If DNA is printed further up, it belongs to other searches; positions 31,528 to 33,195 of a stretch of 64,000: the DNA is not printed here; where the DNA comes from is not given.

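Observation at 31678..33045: PAICS-like PurC-PurE fusion in a bacterium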

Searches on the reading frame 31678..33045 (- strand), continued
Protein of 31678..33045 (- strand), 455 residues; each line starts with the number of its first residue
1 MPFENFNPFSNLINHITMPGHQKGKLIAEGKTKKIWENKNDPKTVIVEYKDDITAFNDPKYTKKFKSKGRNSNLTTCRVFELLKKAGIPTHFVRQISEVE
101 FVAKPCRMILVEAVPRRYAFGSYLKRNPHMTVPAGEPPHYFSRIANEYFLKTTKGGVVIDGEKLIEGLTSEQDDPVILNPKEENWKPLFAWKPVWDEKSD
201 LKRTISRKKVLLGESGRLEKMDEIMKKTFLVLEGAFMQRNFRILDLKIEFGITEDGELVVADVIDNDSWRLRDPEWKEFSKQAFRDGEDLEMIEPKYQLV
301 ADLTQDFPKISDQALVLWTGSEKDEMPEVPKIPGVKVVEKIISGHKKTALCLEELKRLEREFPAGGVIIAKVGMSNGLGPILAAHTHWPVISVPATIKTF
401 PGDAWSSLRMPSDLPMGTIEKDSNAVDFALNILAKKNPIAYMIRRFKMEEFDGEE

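Call 46: fold_search(model_id=the predicted structure, library=pdb)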
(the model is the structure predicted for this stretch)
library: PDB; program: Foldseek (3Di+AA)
matches with E <= 10: 758; with E <= 0.001: 128
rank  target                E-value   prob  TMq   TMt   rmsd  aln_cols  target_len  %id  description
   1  6yb8_A                8.4e-34  1.00  0.65  0.68   6.3       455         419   28  Human octameric PAICS in complex with CAIR and SAICAR (released 2020-07-08)
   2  4ja0_C                1.0e-30  1.00  0.63  0.69   6.1       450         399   28  Crystal structure of the invertebrate bi-functional purine biosynthesis enzyme PAICS at 2.8 A resolution (released 2013-02-27)
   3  4ja0_A                4.2e-30  1.00  0.64  0.69   6.2       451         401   29  Crystal structure of the invertebrate bi-functional purine biosynthesis enzyme PAICS at 2.8 A resolution (released 2013-02-27)
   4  4ja0_B                1.2e-29  1.00  0.62  0.68   6.3       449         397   29  Crystal structure of the invertebrate bi-functional purine biosynthesis enzyme PAICS at 2.8 A resolution (released 2013-02-27)
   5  2h31                  2.6e-28  1.00  0.57  0.64   6.5       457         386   26  Crystal structure of human PAICS, a bifunctional carboxylase and synthetase in purine biosynthesis (released 2007-01-30)
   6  4ja0_D                1.6e-26  1.00  0.58  0.66   6.6       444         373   29  Crystal structure of the invertebrate bi-functional purine biosynthesis enzyme PAICS at 2.8 A resolution (released 2013-02-27)
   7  4fe2_B                1.5e-20  1.00  0.49  0.88   3.4       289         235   24  X-Ray Structure of SAICAR Synthetase (PurC) from Streptococcus pneumoniae complexed with AIR, ADP, Asp and Mg2+ (released 2013-05-29)
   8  2ywv_A                2.3e-20  1.00  0.49  0.89   2.7       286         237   26  Crystal structure of SAICAR synthetase from Geobacillus kaustophilus (released 2007-10-23)
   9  4fe2_A                3.1e-20  1.00  0.49  0.90   3.3       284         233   25  X-Ray Structure of SAICAR Synthetase (PurC) from Streptococcus pneumoniae complexed with AIR, ADP, Asp and Mg2+ (released 2013-05-29)
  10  3nua_B                1.5e-19  1.00  0.49  0.88   3.6       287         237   26  Crystal Structure of Phosphoribosylaminoimidazole-Succinocarboxamide Synthase from Clostridium perfringens (released 2010-08-25)
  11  3nua_A                1.6e-19  1.00  0.49  0.88   3.2       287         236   25  Crystal Structure of Phosphoribosylaminoimidazole-Succinocarboxamide Synthase from Clostridium perfringens (released 2010-08-25)
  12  2z02_A                8.3e-19  1.00  0.49  0.86   2.6       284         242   27  Crystal structure of phosphoribosylaminoimidazolesuccinocarboxamide synthase wit ATP from Methanocaldococcus jannaschi (released 2007-11-06)
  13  4fgr_B                1.4e-18  1.00  0.49  0.90   2.6       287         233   25  X-Ray Structure of SAICAR Synthetase (PurC) from Streptococcus pneumoniae complexed with ADP and Mg2+ (released 2013-06-05)
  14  2yzl                  2.0e-18  1.00  0.48  0.86   2.7       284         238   26  Crystal structure of phosphoribosylaminoimidazole-succinocarboxamide synthase with ADP from Methanocaldococcus jannaschi (released 2007-11-06)
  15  2gqr_A                2.9e-18  1.00  0.49  0.89   2.6       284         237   23  SAICAR Synthetase Complexed with ADP-Mg2+ (released 2006-05-16)
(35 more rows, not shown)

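Call 60: search_solved_structures(query=L017:15712-16899:+, max_evalue=1, show_alignments=0)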
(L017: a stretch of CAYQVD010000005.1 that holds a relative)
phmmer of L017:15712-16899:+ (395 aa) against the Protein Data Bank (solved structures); distinct sequences matched with E-value up to 1: 26.
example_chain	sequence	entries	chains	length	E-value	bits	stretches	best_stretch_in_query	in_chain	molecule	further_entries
3kiz_A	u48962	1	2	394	1e-48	169.6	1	1-346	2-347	Phosphoribosylformylglycinamidine cyclo-ligase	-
3mdo_A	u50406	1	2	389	5.8e-47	163.9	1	5-392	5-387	Putative phosphoribosylformylglycinamidine cyclo-ligase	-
9vnu_A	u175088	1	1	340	1.4e-10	44.1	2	255-359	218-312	Phosphoribosylformylglycinamidine cyclo-ligase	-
3p4e_A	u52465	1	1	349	7.2e-10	41.8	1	243-377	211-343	Phosphoribosylformylglycinamidine cyclo-ligase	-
9jzy_A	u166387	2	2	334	1.9e-09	40.4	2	250-371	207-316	Phosphoribosylformylglycinamidine cyclo-ligase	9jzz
9vnw_A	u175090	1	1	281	3.1e-09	39.7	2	255-359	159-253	Phosphoribosylformylglycinamidine cyclo-ligase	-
9vnv_A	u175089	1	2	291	3.4e-09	39.6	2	255-359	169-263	Phosphoribosylformylglycinamidine cyclo-ligase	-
9k03_A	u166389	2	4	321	3.5e-09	39.5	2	255-358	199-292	Phosphoribosylformylglycinamidine cyclo-ligase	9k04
9k06_A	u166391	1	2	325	4.9e-09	39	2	255-359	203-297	Phosphoribosylformylglycinamidine cyclo-ligase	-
9k00_A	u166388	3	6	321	5e-09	39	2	255-358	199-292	Phosphoribosylformylglycinamidine cyclo-ligase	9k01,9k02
3m84_A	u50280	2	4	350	5.7e-09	38.8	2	249-373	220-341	Phosphoribosylformylglycinamidine cyclo-ligase | Phosphoribosylaminoimidazole (AIR) synthetase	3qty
9k05_A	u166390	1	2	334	9.5e-09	38.1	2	255-359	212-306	Phosphoribosylformylglycinamidine cyclo-ligase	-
5vk4_A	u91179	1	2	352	1.6e-07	34.1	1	249-347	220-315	Phosphoribosylformylglycinamidine cyclo-ligase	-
9jzw_A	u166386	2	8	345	2.1e-06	30.4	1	243-380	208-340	Phosphoribosylformylglycinamidine cyclo-ligase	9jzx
1cli_A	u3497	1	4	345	2.1e-06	30.4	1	243-380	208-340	PROTEIN (PHOSPHORIBOSYL-AMINOIMIDAZOLE SYNTHETASE)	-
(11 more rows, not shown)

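Call 63: list_cluster_members(proteins=[P0001, P0249, P0241, P0228, P0158, P0160, P0145, P0153, P0129, P0200])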
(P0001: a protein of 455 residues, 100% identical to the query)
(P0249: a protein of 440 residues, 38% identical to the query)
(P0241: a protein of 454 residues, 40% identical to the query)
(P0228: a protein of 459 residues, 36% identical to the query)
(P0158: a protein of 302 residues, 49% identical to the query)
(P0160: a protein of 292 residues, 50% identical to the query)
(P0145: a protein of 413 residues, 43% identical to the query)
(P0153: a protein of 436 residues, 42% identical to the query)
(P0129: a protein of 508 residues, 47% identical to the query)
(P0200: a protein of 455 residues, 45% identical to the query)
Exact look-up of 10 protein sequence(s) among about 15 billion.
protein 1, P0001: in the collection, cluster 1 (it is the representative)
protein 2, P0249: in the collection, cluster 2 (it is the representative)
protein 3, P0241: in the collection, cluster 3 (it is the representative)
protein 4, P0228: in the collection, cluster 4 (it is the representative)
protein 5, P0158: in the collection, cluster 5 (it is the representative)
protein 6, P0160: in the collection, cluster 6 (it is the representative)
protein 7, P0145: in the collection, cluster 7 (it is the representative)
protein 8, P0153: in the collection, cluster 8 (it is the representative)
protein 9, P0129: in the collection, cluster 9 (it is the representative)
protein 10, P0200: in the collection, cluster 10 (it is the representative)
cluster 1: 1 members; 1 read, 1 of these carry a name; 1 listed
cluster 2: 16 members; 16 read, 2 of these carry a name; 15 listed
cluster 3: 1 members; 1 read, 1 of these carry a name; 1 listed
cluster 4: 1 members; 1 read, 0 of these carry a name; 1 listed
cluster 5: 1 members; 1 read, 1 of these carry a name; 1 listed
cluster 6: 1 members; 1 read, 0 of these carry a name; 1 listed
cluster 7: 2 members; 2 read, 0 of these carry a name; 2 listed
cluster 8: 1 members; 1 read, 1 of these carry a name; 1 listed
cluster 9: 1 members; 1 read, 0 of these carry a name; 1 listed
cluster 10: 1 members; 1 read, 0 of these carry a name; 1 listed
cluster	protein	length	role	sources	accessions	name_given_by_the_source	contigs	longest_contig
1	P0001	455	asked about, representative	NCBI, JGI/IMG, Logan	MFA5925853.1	MAG: phosphoribosylaminoimidazolesuccinocarboxamide synthase [Parcubacteria group ... | phosphoribosylaminoimidazole carboxylase/phosphoribosylaminoimidazole-succinocarboxamide ...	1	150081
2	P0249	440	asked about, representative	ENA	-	-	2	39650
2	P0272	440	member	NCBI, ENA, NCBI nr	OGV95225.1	hypothetical protein A3A66_04975 [Microgenomates group bacterium ... | MAG: hypothetical protein A3A66_04975 [Microgenomates group bacterium ...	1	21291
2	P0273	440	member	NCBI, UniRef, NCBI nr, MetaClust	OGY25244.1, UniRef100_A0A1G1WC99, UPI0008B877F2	MAG: hypothetical protein A2134_02055 [Candidatus Woykebacteria bacterium RBG_16_39_9b] | Phosphoribosylaminoimidazole-succinocarboxamide synthase n=1 Tax=Candidatus Woykebacteria ... | status=active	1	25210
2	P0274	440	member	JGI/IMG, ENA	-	-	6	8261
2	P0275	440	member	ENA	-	-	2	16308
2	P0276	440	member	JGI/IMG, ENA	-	-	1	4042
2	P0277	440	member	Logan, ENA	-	-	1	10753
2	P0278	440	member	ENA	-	-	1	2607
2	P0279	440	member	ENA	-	-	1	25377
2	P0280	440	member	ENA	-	-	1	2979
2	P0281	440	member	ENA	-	-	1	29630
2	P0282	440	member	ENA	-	-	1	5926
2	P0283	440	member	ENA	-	-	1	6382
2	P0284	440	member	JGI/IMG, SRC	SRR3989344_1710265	-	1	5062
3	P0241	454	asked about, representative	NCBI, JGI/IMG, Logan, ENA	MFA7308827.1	MAG: phosphoribosylaminoimidazolesuccinocarboxamide synthase [Patescibacteria group ...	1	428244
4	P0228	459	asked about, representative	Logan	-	-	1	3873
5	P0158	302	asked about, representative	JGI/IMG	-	phosphoribosylaminoimidazole-succinocarboxamide synthase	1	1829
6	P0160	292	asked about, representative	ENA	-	-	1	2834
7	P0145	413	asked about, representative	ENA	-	-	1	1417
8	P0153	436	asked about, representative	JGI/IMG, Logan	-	phosphoribosylaminoimidazole carboxylase/phosphoribosylaminoimidazole-succinocarboxamide ...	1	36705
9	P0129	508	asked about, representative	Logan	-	-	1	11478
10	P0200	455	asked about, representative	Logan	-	-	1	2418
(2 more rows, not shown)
